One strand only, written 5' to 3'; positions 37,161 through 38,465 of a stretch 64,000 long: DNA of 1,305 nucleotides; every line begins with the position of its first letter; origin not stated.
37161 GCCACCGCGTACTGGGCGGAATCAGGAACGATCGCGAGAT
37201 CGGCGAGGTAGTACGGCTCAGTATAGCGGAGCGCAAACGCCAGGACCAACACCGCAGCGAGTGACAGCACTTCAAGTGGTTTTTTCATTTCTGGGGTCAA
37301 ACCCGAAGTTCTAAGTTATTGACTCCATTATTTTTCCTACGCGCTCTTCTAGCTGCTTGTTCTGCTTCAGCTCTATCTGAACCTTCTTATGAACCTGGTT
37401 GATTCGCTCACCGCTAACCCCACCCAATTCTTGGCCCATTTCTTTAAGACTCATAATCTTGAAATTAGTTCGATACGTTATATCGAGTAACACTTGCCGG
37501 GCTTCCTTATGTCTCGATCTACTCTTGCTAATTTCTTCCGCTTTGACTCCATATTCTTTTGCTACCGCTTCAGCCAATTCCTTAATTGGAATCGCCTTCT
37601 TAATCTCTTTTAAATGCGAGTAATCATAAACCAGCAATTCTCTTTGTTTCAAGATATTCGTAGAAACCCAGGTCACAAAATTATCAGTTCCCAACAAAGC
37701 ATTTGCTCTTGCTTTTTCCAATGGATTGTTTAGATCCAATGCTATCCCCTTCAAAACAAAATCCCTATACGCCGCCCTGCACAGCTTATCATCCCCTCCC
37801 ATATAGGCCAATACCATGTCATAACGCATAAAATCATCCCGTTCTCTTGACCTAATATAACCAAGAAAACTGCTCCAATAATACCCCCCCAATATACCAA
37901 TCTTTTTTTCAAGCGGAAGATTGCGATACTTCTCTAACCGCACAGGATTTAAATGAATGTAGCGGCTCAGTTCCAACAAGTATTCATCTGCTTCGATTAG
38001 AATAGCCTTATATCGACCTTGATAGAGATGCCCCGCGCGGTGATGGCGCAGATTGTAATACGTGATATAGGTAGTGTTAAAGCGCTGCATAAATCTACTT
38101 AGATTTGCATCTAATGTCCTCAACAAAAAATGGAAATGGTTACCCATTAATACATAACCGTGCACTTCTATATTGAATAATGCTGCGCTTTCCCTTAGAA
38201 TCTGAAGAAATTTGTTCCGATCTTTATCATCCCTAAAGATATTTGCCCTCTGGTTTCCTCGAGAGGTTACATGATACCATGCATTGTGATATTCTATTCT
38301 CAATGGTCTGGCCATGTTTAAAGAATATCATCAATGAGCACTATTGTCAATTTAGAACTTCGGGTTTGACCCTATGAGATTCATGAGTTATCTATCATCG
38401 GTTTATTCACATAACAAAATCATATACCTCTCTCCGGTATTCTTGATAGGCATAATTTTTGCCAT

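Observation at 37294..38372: AT-rich RAYT-like Y1 transposase (HUH + DnaA-type HTH) bounded by perfect 21-bp inverted repeats, inserted between two divergent GT39 genes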

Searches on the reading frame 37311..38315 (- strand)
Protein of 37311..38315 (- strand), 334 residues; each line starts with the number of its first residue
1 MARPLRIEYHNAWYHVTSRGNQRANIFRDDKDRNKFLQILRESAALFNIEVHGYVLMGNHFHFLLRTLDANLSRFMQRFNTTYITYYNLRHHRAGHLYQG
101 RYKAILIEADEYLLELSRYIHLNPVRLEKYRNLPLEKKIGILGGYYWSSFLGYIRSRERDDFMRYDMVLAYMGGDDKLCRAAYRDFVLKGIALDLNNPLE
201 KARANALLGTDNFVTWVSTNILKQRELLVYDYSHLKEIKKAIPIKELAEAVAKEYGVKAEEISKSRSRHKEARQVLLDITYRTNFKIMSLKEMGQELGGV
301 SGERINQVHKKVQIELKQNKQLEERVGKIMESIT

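Call 6: search_protein_families(library=pfam, proteins=[window:37311-38315:-], max_evalue=0.01)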
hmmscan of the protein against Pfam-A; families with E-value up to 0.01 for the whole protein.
window:37311-38315:- (334 aa): 2 families
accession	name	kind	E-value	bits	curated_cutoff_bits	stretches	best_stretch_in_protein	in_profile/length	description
PF01797.21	Y1_Tnp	-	1.4e-12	48.2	23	1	9-121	2-119/121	Transposase IS200 like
PF08299.17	Bac_DnaA_C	-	0.0013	19.1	31.5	1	245-299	2-56/69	Bacterial dnaA protein helix-turn-helix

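Call 8: search_protein_families(library=ncbifam, proteins=[window:37311-38315:-], max_evalue=0.01)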
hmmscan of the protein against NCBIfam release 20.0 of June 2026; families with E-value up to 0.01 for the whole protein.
window:37311-38315:- (334 aa): 2 families
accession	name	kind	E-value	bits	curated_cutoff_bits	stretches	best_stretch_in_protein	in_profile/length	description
NF047646.1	REP_Tyr_transpos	equivalog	9.8e-17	61.2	80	1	6-127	4-134/146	REP-associated tyrosine transposase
TIGR00362.1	DnaA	equivalog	1e-06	28.1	343.9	1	235-333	339-437/437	chromosomal replication initiator protein DnaA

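Call 9: find_homologous_proteins(query=window:37311-38315:-)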
Query window:37311-38315:- (334 aa): 7573 proteins with E <= 0.001 among 8000 candidates; the best 120 are listed.
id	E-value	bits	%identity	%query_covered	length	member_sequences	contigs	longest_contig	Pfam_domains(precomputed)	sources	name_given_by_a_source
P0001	3.5e-217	738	99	100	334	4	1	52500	PF01797.22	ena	-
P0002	2.6e-186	636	85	100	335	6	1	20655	PF01797.22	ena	-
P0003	8.1e-183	625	85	100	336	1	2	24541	PF01797.22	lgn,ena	-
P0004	8.3e-170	582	78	100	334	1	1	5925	PF01797.22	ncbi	-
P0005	2.0e-141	489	66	99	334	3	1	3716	PF01797.22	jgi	jgi:putative transposase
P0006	6.1e-138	477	62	100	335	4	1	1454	PF08299.18,PF01797.22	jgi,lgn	-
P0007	1.4e-136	473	62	100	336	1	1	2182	PF08299.18,PF01797.22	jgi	jgi:putative transposase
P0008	6.1e-132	458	61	99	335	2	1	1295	PF08299.18,PF01797.22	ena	-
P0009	9.6e-131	454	60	100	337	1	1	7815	PF01797.22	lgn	-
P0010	2.0e-130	453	61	99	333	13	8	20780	PF01797.22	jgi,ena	jgi:REP element-mobilizing transposase RayT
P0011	2.3e-130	452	59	100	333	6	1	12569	PF01797.22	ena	-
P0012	3.1e-130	452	60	100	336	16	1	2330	PF01797.22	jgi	-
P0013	7.3e-130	451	60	100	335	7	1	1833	PF01797.22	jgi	jgi:REP element-mobilizing transposase RayT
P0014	1.2e-129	450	60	100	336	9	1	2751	PF08299.18,PF01797.22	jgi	-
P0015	1.4e-129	450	58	100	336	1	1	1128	PF08299.18,PF01797.22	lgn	-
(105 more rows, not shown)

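Call 10: find_encoding_contigs(protein=P0001, flank=6000, max_places=4)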
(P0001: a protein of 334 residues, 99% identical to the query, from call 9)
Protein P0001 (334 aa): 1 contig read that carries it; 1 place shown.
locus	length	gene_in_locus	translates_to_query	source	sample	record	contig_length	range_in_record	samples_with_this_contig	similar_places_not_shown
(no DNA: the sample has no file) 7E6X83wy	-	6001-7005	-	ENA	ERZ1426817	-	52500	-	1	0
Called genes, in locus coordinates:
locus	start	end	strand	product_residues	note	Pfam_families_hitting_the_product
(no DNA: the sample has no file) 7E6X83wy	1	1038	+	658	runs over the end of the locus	PF13176:TPR_7 (faint), PF14559:TPR_19 (weak)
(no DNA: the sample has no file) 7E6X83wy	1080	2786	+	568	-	PF09586:YfhO (weak)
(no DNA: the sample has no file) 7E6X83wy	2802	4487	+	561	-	-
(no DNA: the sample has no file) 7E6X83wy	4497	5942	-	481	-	PF02366:PMT, PF13231:PMT_2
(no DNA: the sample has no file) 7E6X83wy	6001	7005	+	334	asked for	PF01797:Y1_Tnp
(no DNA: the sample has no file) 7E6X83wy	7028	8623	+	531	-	PF13231:PMT_2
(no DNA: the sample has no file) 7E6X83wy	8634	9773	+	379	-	PF13472:Lipase_GDSL_2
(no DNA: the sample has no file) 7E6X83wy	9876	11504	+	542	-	-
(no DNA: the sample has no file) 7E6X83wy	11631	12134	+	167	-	PF06559:DCD_N (weak), PF22769:DCD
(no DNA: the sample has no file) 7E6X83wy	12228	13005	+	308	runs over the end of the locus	-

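Call 11: find_encoding_contigs(protein=P0002, flank=6000, max_places=4)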
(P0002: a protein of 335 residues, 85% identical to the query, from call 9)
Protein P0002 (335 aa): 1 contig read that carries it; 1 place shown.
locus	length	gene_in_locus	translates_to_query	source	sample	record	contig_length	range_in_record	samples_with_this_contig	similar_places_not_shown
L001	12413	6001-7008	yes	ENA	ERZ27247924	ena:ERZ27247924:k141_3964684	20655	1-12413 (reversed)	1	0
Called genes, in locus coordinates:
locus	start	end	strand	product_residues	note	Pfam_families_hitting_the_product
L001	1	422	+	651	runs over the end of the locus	PF09594:GT87 (weak)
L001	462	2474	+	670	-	PF13176:TPR_7 (faint), PF13428:TPR_14 (faint), PF14559:TPR_19 (weak)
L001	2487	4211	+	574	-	PF09586:YfhO (faint)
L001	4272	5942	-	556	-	-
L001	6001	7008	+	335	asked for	PF01797:Y1_Tnp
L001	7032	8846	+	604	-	PF13231:PMT_2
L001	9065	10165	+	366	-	PF13472:Lipase_GDSL_2 (weak)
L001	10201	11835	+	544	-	-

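Call 12: find_encoding_contigs(protein=P0003, flank=6000, max_places=4)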
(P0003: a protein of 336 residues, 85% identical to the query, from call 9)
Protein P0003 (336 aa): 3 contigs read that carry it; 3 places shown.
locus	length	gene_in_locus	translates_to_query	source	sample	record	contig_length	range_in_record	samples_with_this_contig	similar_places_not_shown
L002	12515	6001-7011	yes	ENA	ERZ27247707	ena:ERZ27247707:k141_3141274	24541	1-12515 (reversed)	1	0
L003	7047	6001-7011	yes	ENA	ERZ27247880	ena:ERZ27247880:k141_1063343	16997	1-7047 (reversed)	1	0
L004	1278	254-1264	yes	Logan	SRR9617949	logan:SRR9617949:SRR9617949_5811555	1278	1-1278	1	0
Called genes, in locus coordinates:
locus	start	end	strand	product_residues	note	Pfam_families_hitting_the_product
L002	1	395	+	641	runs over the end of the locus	PF09594:GT87 (weak)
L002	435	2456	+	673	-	PF13176:TPR_7 (faint)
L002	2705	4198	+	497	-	PF09586:YfhO (faint)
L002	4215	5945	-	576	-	-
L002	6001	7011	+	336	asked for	PF01797:Y1_Tnp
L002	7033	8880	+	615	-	PF13231:PMT_2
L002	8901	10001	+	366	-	PF13472:Lipase_GDSL_2 (weak)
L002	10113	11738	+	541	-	-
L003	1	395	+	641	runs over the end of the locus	PF09594:GT87 (weak)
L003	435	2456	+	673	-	PF13176:TPR_7 (faint)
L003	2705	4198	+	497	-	PF09586:YfhO (faint)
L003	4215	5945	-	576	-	-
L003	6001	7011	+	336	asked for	PF01797:Y1_Tnp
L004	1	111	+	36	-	?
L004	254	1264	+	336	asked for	PF01797:Y1_Tnp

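Call 13: find_encoding_contigs(protein=P0004, flank=6000, max_places=4)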
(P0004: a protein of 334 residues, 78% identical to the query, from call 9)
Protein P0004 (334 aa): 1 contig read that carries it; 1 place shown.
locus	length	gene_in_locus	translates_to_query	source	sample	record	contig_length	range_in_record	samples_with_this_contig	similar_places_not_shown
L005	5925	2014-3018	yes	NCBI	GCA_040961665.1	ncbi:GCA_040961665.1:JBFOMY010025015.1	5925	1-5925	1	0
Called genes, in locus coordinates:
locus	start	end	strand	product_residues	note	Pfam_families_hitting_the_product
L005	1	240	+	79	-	?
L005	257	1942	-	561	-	-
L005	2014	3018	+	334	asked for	PF01797:Y1_Tnp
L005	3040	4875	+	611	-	PF13231:PMT_2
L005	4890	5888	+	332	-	PF13472:Lipase_GDSL_2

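Call 22: find_related_loci(query=A1, collection=genome_contigs, flank=4000)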
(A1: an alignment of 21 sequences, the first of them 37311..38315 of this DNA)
Query A1 (334 aa) in genome_contigs; peptide patterns used: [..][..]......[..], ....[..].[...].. (x = any residue, [..] = any of these).
600 stretches matched a pattern (row limit reached: there are more); 560 encode a relative of the query (tblastn E <= 1e-3); the best 80 are kept; 80 distinct loci.
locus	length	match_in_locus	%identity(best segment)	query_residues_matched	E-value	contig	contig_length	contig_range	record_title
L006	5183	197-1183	59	1-329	2e-132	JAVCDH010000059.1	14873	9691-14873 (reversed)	MAG: Candidatus Euphemobacter frigidus isolate MAG_3300031227_11 Ga0307928_10002237, whole genome shotgun sequence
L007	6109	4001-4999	56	1-333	7e-128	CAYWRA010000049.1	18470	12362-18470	MAG TPA_asm: uncultured bacterium isolate binchicken_co261_19 genome assembly, contig: NODE_146_length_18470_cov_5.94493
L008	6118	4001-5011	46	1-334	7e-97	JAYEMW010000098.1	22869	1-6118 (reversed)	MAG: Thermodesulfobacteriota bacterium isolate MAG071 MAG071_98, whole genome shotgun sequence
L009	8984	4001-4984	45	1-325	2e-90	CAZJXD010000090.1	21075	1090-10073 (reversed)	MAG TPA_asm: uncultured Desulfobacteraceae bacterium isolate SRP323688_co1_280 genome assembly, contig: NODE_4219_length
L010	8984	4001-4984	46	1-325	3e-89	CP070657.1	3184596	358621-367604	MAG: Deltaproteobacteria bacterium isolate bin80 chromosome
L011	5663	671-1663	46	1-329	4e-89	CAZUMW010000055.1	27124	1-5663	MAG TPA_asm: uncultured Thermodesulfobacteriota bacterium isolate SRP141376_co4_104 genome assembly, contig: NODE_3221_l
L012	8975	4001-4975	46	1-329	2e-87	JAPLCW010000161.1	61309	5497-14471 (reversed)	MAG: Candidatus Auribacterota bacterium isolate LacPavin_0920_SED2_MAG_54_22 LacPavin_0920_SED2_scaffold_1503668, whole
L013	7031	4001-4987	45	1-326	4e-87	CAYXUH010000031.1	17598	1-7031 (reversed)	MAG TPA_asm: uncultured Syntrophaceae bacterium isolate binchicken_co181_557 genome assembly, contig: NODE_5317_length_1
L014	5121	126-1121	42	1-333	1e-86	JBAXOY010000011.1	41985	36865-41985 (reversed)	MAG: Chlamydiota bacterium isolate ELA517 MAG517_11, whole genome shotgun sequence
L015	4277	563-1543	44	1-325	9e-87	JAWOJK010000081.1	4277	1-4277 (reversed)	MAG: Desulfobacterales bacterium isolate CWP6-2.bin.52 k191_356719, whole genome shotgun sequence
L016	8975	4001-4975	45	1-334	4e-80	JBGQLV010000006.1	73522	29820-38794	MAG: Thermodesulfovibrionia bacterium isolate OBJ2_061818_150_9 k141_1297918_length_73522_cov_18.4463, whole genome shot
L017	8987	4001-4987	41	1-333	4e-79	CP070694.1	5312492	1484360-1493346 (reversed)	MAG: Desulfobacterales bacterium isolate bin60 chromosome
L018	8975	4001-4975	42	1-334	1e-73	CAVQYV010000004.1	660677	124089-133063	MAG: uncultured candidate division NC10 bacterium isolate MFD00032.bin.1.264 genome assembly, contig: contig_33911, whol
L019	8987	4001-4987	41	1-334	2e-72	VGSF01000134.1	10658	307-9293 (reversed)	MAG: Deltaproteobacteria bacterium isolate K_DeepCast_150m_m1_110 K_DeepCast_150m_m1_110_Ga0194126_10012659, whole genom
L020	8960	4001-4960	39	1-333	2e-72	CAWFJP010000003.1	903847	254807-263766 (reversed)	MAG: uncultured delta proteobacterium isolate MFD02242.bin.2.64 genome assembly, contig: contig_13373, whole genome shot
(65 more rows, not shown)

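Call 49: search_solved_structures(query=A1, max_evalue=1, show_alignments=2)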
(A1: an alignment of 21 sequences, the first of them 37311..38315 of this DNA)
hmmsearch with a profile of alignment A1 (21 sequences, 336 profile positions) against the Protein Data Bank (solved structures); distinct sequences matched with E-value up to 1: 8.
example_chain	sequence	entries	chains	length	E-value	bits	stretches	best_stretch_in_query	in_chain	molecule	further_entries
8btg_A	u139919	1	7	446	4.1e-08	36.3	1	240-333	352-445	Chromosomal replication initiator protein DnaA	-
1j1v_A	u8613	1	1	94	8.1e-07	32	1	243-333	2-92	Chromosomal replication initiator protein dnaA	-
2z4r_A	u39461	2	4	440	0.011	18.5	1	222-334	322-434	Chromosomal replication initiator protein dnaA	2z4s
2hcb_A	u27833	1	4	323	0.016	17.9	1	235-327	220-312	Chromosomal replication initiator protein dnaA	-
1l8q_A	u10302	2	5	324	0.016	17.9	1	235-327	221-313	Chromosomal replication initiator protein dnaA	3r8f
8uh7_A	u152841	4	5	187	0.017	17.8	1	144-271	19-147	Sliding-clamp-loader small subunit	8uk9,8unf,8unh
3u60_A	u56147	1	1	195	0.019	17.7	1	144-272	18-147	DNA polymerase accessory protein 62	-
9fj2_A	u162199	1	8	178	0.53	12.9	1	150-220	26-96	Rubrerythrin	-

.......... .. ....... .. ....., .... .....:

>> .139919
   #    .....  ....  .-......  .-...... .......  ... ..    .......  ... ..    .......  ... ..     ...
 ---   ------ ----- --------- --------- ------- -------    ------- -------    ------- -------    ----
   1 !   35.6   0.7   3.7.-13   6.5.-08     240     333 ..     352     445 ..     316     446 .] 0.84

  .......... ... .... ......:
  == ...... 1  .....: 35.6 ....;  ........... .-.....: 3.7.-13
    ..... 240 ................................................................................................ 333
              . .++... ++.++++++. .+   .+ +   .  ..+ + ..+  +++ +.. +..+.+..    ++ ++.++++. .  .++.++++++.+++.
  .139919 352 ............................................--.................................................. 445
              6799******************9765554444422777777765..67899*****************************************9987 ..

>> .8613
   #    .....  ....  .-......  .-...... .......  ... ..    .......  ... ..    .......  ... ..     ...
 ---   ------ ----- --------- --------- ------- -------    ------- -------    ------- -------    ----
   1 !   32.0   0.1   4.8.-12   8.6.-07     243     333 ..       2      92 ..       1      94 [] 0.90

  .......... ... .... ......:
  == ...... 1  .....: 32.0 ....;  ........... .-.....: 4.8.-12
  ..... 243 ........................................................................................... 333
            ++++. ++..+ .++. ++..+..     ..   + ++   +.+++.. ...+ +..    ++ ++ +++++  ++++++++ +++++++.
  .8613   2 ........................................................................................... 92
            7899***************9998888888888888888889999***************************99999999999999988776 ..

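Call 52: predict_structure(alignment_id=A1)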
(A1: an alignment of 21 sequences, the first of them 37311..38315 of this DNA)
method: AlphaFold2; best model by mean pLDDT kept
length: 334 residues; sequences in the alignment: 21
mean_pLDDT: 68.3   pTM: 0.45
mean pLDDT of the five models: 68.3, 67.5, 65.7, 64.2, 63.3
residues with pLDDT >= 90: 45; 70-90: 134; 50-70: 87; < 50: 68
segments of 3 or more residues with pLDDT < 50: 1-4, 148-163, 188-213, 225-238
pLDDT, mean of each block of 10 residues (from residue 1): 56 76 74 81 77 67 77 87 88 77 67 51 53 61 47 35 52 62 53 36 37 52 44 44 91 94 89 94 79 86 82 89 91 83
secondary structure, 60 per line:
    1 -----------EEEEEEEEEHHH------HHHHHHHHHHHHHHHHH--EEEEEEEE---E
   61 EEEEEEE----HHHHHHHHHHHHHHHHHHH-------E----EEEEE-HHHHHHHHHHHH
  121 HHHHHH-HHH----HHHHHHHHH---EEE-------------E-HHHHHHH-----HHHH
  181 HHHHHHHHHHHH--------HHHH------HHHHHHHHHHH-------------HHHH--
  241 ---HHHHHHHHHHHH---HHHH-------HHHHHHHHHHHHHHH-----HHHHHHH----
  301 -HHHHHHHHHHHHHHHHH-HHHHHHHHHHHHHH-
elements in order: E12-20 H30-46 E49-56 E60-67 H72-90 E103-107 H109-126 H135-143 E147-149 H165-171 H177-192 H201-204 H211-221 H235-238 H244-255 H259-262 H270-284 H290-296 H302-318 H320-333
